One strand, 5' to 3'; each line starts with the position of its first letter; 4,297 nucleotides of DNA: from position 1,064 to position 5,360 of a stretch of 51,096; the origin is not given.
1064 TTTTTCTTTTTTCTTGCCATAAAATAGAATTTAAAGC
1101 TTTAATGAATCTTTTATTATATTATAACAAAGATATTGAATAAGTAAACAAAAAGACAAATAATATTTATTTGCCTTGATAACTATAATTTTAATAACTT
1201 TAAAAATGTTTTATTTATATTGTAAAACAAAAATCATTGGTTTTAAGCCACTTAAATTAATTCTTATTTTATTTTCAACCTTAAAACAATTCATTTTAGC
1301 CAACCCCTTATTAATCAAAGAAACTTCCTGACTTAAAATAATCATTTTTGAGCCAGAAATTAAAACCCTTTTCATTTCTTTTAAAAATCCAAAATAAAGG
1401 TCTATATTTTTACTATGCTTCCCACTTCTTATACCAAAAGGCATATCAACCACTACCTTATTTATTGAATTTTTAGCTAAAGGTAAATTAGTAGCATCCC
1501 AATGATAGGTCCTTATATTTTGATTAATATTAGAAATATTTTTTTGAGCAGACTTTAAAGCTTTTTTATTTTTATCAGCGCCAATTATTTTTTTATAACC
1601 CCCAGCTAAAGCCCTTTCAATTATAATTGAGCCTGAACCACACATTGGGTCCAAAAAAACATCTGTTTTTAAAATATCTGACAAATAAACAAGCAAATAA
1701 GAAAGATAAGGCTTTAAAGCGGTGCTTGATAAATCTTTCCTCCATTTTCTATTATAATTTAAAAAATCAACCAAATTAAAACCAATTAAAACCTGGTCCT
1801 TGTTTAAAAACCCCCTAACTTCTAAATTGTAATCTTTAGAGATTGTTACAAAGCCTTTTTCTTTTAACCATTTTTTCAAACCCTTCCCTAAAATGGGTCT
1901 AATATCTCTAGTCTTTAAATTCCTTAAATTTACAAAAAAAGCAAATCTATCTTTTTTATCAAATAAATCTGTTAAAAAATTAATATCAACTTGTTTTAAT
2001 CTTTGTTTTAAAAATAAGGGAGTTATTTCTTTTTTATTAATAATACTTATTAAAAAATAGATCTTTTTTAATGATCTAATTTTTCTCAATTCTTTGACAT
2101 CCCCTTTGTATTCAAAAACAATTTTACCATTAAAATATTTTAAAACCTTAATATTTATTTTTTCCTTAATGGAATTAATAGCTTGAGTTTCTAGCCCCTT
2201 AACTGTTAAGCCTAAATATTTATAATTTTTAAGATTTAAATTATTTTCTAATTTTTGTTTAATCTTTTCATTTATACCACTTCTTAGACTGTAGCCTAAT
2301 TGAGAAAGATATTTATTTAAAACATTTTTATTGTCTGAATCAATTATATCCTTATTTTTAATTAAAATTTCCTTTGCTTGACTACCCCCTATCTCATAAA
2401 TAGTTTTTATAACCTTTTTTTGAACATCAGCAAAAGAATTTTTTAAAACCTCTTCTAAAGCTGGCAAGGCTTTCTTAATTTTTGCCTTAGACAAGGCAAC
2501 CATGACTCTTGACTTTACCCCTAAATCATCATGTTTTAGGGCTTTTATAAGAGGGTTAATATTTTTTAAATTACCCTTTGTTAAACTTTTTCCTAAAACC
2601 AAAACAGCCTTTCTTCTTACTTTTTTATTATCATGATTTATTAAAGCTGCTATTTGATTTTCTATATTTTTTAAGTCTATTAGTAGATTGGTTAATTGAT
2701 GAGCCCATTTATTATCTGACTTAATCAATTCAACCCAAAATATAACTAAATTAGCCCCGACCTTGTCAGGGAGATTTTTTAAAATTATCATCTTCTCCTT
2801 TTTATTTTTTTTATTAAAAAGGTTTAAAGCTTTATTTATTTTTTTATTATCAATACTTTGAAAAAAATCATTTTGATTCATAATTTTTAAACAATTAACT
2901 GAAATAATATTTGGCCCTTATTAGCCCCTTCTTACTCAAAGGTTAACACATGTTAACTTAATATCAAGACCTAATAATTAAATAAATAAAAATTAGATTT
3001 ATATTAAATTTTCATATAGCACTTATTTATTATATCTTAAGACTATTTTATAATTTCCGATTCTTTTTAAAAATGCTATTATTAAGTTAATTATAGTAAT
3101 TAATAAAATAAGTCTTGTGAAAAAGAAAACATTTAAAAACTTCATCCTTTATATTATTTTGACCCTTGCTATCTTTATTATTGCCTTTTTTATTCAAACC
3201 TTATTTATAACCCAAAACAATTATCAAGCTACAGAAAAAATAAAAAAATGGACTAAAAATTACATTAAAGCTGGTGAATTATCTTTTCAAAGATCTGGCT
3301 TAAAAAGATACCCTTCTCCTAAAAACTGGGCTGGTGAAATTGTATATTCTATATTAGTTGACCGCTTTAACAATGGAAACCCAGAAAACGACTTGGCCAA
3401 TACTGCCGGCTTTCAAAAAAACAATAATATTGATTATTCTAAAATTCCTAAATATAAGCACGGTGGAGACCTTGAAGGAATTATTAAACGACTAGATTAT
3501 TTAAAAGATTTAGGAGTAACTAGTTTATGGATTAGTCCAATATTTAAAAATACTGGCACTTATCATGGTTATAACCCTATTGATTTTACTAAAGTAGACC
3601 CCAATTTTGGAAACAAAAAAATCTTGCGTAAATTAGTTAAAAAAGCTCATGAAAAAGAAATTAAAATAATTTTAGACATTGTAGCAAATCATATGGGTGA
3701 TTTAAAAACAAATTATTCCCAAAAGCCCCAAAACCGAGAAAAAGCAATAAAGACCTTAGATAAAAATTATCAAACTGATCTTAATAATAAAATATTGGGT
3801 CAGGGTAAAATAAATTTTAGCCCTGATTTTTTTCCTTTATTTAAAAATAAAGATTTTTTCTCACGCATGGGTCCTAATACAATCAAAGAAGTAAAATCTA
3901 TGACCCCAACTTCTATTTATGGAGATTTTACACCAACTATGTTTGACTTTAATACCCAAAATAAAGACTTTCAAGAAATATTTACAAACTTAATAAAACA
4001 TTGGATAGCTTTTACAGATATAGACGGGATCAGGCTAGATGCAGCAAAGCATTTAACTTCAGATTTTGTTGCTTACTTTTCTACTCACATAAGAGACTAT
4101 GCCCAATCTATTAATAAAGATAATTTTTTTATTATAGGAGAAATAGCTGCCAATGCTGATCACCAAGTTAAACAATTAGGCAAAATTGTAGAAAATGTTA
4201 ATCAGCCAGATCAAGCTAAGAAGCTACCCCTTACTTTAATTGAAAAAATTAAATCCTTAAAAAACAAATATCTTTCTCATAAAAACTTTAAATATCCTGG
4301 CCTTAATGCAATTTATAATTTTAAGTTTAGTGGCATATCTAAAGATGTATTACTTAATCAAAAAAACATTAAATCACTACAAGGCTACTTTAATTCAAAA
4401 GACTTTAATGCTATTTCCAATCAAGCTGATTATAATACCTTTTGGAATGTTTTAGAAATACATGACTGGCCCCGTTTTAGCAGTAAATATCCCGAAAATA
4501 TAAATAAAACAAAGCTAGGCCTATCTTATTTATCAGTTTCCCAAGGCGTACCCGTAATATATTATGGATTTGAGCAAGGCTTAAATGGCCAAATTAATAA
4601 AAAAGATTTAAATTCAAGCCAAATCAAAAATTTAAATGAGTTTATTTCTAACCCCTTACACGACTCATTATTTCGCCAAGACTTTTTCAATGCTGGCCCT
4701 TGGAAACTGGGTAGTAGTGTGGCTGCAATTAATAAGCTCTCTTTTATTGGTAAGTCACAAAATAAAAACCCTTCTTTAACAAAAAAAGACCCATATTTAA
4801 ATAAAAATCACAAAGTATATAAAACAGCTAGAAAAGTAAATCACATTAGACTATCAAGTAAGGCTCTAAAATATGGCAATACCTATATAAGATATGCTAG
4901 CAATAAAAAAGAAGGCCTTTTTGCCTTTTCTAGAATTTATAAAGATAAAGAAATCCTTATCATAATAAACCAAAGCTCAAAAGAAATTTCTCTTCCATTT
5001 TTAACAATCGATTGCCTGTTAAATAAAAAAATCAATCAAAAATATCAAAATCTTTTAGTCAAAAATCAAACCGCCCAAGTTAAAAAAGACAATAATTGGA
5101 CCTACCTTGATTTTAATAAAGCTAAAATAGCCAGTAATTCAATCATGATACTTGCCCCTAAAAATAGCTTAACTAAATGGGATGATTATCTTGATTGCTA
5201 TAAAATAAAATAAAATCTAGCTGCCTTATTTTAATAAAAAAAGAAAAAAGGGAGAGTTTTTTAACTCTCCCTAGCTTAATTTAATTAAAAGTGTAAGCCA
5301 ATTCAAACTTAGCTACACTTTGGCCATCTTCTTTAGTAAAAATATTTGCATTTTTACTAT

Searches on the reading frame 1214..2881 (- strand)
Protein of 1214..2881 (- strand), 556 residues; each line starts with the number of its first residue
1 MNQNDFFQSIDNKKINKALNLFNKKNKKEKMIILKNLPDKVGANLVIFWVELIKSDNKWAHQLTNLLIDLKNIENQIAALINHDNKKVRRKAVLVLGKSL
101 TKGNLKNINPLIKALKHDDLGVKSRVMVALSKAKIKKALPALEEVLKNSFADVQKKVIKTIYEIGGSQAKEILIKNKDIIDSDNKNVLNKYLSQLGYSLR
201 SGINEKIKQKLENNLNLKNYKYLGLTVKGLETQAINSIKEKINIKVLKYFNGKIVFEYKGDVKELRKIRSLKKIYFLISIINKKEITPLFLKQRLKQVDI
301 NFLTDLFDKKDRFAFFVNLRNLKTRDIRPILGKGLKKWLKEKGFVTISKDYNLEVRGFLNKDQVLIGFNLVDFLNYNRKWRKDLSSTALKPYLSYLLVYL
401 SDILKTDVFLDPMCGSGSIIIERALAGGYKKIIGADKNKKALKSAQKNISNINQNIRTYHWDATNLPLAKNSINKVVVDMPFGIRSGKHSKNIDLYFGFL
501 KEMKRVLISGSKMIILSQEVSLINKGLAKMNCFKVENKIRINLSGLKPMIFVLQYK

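Call 21: search_protein_families(library=pfam, proteins=[window:1214-2881:-], max_evalue=0.001)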
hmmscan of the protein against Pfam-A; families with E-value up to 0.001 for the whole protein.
window:1214-2881:- (556 aa): 11 families
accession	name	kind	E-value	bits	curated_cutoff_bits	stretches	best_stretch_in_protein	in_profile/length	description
PF01170.24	UPF0020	-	3.9e-33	115.3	22.3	1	378-536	1-185/197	RMKL-like, methyltransferase domain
PF13646.12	HEAT_2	-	2.2e-16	60.4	27.7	2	77-155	5-81/88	HEAT repeats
PF13847.12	Methyltransf_31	-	4.9e-09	36.4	27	1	406-518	4-112/145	Methyltransferase domain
PF13649.12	Methyltransf_25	-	3.3e-08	34.5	27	1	410-485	2-77/97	Methyltransferase domain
PF03602.21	Cons_hypoth95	-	1.2e-06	28.8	24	1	404-483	40-124/182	Conserved hypothetical protein 95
PF05175.20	MTS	-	2.7e-06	27.6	23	1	398-520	25-143/170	Methyltransferase small domain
PF08241.18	Methyltransf_11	-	3.3e-06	28.1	21.2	1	411-515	2-95/95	Methyltransferase domain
PF02390.23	Methyltransf_4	-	0.00022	21.2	24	1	407-518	3-118/173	Putative methyltransferase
PF11599.14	AviRa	-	0.00029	20.8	25.7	0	410-451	56-99/232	RRNA methyltransferase AviRa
PF09445.16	Methyltransf_15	-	0.00046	20.2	22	0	408-483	3-82/165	RNA cap guanine-N2 methyltransferase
PF13513.12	HEAT_EZ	-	0.0005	21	27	0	77-97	33-53/55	HEAT-like repeat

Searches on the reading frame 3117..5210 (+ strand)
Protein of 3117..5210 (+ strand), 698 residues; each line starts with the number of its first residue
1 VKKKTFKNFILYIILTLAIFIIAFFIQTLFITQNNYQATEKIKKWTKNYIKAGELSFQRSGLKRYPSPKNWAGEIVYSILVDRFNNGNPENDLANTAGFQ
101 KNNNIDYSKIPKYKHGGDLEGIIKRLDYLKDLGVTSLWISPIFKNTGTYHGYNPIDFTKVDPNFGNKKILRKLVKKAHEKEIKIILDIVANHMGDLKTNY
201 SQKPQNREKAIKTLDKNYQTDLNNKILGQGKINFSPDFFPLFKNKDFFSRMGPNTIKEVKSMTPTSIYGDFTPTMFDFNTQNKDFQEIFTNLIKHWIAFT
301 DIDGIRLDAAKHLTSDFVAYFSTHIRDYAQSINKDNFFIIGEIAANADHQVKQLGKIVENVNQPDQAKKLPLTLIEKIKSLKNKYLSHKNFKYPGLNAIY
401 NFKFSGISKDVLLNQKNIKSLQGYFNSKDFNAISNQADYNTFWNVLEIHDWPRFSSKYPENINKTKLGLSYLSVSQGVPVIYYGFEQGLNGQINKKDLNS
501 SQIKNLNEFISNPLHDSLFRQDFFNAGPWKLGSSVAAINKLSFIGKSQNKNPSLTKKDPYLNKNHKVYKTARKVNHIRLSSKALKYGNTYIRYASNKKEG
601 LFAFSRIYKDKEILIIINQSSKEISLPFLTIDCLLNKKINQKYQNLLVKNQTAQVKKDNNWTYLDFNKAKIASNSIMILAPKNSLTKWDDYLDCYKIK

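Call 21: search_protein_families(library=pfam, proteins=[window:3117-5210:+], max_evalue=0.001)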
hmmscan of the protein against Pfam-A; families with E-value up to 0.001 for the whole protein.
window:3117-5210:+ (698 aa): 1 family
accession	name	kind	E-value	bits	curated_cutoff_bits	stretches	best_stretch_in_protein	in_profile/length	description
PF00128.31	Alpha-amylase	-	1.3e-56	193.2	22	1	79-587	2-446/446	Alpha amylase, catalytic domain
